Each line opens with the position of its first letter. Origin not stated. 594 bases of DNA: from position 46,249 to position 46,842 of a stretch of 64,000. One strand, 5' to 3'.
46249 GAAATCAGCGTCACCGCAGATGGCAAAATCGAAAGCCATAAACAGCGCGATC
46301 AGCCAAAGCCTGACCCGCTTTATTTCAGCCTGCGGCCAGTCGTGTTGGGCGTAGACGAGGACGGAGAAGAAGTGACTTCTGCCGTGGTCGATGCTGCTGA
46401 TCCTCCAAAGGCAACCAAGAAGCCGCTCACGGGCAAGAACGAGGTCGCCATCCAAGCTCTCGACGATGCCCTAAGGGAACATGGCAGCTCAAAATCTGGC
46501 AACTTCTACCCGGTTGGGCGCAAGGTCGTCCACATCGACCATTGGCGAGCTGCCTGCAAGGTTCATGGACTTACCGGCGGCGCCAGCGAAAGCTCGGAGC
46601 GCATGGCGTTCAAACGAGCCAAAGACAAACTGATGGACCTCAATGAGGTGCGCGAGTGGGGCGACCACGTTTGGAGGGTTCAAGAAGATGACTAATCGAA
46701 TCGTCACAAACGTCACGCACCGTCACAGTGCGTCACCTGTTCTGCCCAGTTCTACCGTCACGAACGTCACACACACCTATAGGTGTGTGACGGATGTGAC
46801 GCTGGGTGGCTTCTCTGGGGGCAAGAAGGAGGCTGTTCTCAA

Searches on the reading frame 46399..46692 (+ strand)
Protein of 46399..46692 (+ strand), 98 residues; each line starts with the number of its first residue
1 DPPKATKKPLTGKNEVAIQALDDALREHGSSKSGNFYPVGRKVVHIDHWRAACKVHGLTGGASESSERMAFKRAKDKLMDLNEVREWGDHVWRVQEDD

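Call 74: predict_structure(alignment_id=A2)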
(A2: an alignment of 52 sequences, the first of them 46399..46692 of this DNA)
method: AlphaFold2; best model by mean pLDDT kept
length: 98 residues; sequences in the alignment: 52
mean_pLDDT: 79.6   pTM: 0.66
mean pLDDT of the five models: 79.6, 79.2, 78.6, 78.0, 77.8
residues with pLDDT >= 90: 16; 70-90: 64; 50-70: 12; < 50: 6
segments of 3 or more residues with pLDDT < 50: 1-4
pLDDT, mean of each block of 10 residues (from residue 1): 50 83 90 79 90 81 76 87 88 72
secondary structure, 60 per line:
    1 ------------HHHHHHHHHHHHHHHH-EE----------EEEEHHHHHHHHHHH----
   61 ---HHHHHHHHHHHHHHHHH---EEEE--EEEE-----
elements in order: H13-28 E42-45 H46-56 H64-80 E84-87 E90-93

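Call 76: fold_search(model_id=the predicted structure, library=pdb)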
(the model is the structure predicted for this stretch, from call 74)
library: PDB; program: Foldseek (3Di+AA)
matches with E <= 10: 298; with E <= 0.001: 0
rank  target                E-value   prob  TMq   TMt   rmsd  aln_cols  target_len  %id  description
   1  3r6s_C                1.1e-01  0.97  0.53  0.26   3.9        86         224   17  Crystal structure of GlxR transcription factor from Corynebacterium glutamicum with cAMP (released 2012-03-28)
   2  8dk1_F                2.1e-01  0.90  0.59  0.35   4.5        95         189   20  CryoEM structure of JetABC (head construct) from Pseudomonas aeruginosa PA14 (released 2022-10-05)
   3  3h3u_A                2.2e-01  0.85  0.50  0.26   4.3        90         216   13  Crystal structure of CRP (cAMP receptor Protein) from Mycobacterium tuberculosis (released 2010-02-02)
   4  3i54_A                2.5e-01  0.82  0.48  0.24   3.6        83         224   20  Crystal structure of MtbCRP in complex with cAMP (released 2009-09-08)
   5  3i54_D                2.5e-01  0.82  0.50  0.25   4.0        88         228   20  Crystal structure of MtbCRP in complex with cAMP (released 2009-09-08)
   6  3iwz_A                2.8e-01  0.82  0.51  0.27   4.2        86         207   16  The c-di-GMP Responsive Global Regulator CLP Links Cell-Cell Signaling to Virulence Gene Expression in Xanthomonas cam (released 2009-12-15)
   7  3r6s_A                3.0e-01  0.91  0.55  0.27   3.6        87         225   16  Crystal structure of GlxR transcription factor from Corynebacterium glutamicum with cAMP (released 2012-03-28)
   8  2zcw                  3.0e-01  0.80  0.49  0.28   3.3        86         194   15  Crystal Structure of TTHA1359, a Transcriptional Regulator, CRP/FNR family from Thermus thermophilus HB8 (released 2007-12-04)
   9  2cgp_A                3.2e-01  0.85  0.53  0.29   3.6        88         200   14  CATABOLITE GENE ACTIVATOR PROTEIN/DNA COMPLEX, ADENOSINE-3',5'-CYCLIC-MONOPHOSPHATE (released 1998-02-04)
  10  8dk1_E                3.2e-01  0.72  0.54  0.34   4.3        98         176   19  CryoEM structure of JetABC (head construct) from Pseudomonas aeruginosa PA14 (released 2022-10-05)
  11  3i54_B                3.7e-01  0.69  0.48  0.25   4.2        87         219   18  Crystal structure of MtbCRP in complex with cAMP (released 2009-09-08)
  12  7ets_B                3.9e-01  0.89  0.55  0.27   3.2        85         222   13  Crystal structure of crp protein from Gardnerella Vaginalis (released 2022-04-27)
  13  1i6x_B                3.9e-01  0.85  0.54  0.29   3.2        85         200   16  STRUCTURE OF A STAR MUTANT CRP-CAMP AT 2.2 A (released 2003-06-17)
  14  3rpq_A                3.9e-01  0.77  0.52  0.28   4.0        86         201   14  Domain-domain flexibility leads to allostery within the camp receptor protein (CRP) (released 2012-05-02)
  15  4a2u_D                3.9e-01  0.77  0.54  0.28   3.8        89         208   16  CRP(CAP) from Myco. Tuberculosis, with cAMP (released 2012-10-10)
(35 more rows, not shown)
